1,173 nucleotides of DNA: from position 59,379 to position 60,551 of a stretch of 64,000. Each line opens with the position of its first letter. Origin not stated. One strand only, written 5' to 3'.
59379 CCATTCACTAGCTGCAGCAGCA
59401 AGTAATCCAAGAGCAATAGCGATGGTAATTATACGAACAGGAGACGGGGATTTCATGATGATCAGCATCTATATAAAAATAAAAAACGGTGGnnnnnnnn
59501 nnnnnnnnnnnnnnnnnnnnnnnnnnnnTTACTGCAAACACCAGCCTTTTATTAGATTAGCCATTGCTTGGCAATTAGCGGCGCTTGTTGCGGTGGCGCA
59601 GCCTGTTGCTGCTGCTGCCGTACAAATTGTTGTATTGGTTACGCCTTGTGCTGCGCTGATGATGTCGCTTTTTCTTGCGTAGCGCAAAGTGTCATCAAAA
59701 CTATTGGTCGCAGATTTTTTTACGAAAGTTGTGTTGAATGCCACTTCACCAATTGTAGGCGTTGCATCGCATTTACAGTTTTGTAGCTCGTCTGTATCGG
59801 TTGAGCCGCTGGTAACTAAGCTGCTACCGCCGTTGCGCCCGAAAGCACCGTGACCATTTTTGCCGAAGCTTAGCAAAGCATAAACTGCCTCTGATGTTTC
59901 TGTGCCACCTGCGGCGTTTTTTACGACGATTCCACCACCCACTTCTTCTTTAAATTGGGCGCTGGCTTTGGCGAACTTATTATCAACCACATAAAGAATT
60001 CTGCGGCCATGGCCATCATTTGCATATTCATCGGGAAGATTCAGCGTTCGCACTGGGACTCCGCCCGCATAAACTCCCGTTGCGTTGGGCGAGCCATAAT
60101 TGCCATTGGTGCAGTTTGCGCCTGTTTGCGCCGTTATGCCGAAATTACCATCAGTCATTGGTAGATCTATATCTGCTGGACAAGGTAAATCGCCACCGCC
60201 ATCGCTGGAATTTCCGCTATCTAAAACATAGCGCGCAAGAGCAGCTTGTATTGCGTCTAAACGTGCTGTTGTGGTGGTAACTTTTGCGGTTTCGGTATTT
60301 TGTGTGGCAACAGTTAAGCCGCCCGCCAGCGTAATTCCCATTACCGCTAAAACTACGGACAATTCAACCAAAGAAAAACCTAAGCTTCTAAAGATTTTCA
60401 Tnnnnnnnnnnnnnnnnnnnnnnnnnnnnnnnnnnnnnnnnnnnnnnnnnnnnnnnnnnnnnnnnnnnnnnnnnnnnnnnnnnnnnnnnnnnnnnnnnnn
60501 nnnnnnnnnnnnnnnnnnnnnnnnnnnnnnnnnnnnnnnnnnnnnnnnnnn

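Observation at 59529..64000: T2SS / type IVb pilus-like cluster with two giant, 8-cysteine paralogous prepilins and a lipoprotein secretin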

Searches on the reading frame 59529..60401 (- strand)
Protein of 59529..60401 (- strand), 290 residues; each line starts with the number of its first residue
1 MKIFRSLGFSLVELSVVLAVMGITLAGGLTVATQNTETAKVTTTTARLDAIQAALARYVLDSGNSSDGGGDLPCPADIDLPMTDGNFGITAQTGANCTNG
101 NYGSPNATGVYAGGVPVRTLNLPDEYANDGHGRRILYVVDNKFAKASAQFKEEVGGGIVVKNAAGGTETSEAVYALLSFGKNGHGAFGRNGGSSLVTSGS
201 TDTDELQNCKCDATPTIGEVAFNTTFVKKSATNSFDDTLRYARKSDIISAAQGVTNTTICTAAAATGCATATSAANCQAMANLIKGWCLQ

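Call 7: search_protein_families(library=pfam, proteins=[window:59529-60401:-], max_evalue=0.1)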
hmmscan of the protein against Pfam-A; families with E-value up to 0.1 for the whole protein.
window:59529-60401:- (290 aa): 1 family
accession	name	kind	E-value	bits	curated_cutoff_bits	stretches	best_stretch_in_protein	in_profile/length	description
PF07963.17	N_methyl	-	0.0011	18.9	21.2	1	5-27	3-25/27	Prokaryotic N-terminal methylation motif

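Call 8: search_protein_families(library=ncbifam, proteins=[window:59529-60401:-], max_evalue=0.1)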
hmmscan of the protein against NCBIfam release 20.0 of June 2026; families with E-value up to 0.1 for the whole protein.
window:59529-60401:- (290 aa): 3 families
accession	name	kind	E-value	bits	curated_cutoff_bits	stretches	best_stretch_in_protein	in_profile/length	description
TIGR01710.1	typeII_sec_gspG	equivalog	1.1e-05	25.5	88.85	1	8-64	2-58/134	type II secretion system major pseudopilin GspG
TIGR01708.2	typeII_sec_gspH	equivalog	0.00017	21.7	80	1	8-50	3-45/169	type II secretion system minor pseudopilin GspH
TIGR02532.1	IV_pilin_GFxxxE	domain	0.00033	20.4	16.3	1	8-28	3-23/24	prepilin-type N-terminal cleavage/methylation domain-containing protein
